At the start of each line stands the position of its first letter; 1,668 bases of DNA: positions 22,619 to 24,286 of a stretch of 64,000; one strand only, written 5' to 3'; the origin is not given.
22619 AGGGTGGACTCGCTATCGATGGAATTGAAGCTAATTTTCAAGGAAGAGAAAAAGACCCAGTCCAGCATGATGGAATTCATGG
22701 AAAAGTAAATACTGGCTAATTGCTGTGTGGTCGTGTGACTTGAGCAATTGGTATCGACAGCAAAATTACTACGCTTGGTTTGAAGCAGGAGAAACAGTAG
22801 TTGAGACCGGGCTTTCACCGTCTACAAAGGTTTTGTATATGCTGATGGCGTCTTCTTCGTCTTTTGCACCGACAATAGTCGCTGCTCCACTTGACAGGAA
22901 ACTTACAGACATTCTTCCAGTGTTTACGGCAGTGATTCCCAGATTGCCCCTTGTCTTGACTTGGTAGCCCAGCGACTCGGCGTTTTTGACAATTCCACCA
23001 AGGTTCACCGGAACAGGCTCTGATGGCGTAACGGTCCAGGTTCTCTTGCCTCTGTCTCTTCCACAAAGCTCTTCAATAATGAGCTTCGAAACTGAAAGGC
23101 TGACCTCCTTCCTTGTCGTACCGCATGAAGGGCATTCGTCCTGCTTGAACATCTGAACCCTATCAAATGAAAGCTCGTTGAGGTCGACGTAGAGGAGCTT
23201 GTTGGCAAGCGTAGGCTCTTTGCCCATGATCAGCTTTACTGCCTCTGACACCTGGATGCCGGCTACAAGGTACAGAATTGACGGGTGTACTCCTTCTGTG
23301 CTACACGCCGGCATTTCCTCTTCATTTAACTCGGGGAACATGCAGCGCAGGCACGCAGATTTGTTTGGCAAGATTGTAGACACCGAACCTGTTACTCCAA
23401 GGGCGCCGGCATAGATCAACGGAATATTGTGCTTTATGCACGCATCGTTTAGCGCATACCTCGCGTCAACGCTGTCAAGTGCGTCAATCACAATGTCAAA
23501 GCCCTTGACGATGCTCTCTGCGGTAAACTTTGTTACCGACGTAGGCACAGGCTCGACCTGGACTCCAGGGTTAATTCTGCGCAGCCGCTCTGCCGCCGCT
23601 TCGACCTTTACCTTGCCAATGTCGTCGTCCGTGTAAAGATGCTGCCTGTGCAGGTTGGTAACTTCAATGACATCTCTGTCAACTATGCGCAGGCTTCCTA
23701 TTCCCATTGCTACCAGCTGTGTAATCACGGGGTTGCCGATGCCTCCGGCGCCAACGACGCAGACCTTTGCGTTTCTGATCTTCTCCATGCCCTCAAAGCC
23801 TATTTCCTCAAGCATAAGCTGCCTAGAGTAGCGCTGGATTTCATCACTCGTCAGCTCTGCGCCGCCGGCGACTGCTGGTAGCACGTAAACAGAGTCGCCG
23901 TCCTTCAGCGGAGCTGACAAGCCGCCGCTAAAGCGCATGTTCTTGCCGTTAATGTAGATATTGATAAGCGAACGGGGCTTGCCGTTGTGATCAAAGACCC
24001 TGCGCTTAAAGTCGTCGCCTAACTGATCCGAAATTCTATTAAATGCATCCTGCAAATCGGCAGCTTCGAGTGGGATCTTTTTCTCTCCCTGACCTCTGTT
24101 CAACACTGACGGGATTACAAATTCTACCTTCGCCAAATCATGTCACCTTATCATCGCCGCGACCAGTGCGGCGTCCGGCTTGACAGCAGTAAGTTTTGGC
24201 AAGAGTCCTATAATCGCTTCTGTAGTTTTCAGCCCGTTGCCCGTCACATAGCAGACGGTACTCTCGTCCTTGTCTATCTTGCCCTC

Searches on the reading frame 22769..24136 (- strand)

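Call 83: search_protein_families(library=pfam, proteins=[window:22769-24136:-], max_evalue=0.001)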
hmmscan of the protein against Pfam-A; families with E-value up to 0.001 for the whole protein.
window:22769-24136:- (455 aa): 4 families
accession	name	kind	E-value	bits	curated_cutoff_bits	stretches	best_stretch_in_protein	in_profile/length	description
PF00899.27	ThiF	-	6.1e-79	265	28.1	1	103-336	1-237/238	ThiF family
PF02597.26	ThiS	-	1.2e-07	32.6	22.5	1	46-92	38-76/76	ThiS family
PF01488.26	Shikimate_DH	-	7.4e-05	23.3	24.3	1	117-182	7-70/138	Shikimate / quinate 5-dehydrogenase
PF03435.24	Sacchrp_dh_NADP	-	0.00039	21.2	25.1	0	125-239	1-94/129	Saccharopine dehydrogenase NADP binding domain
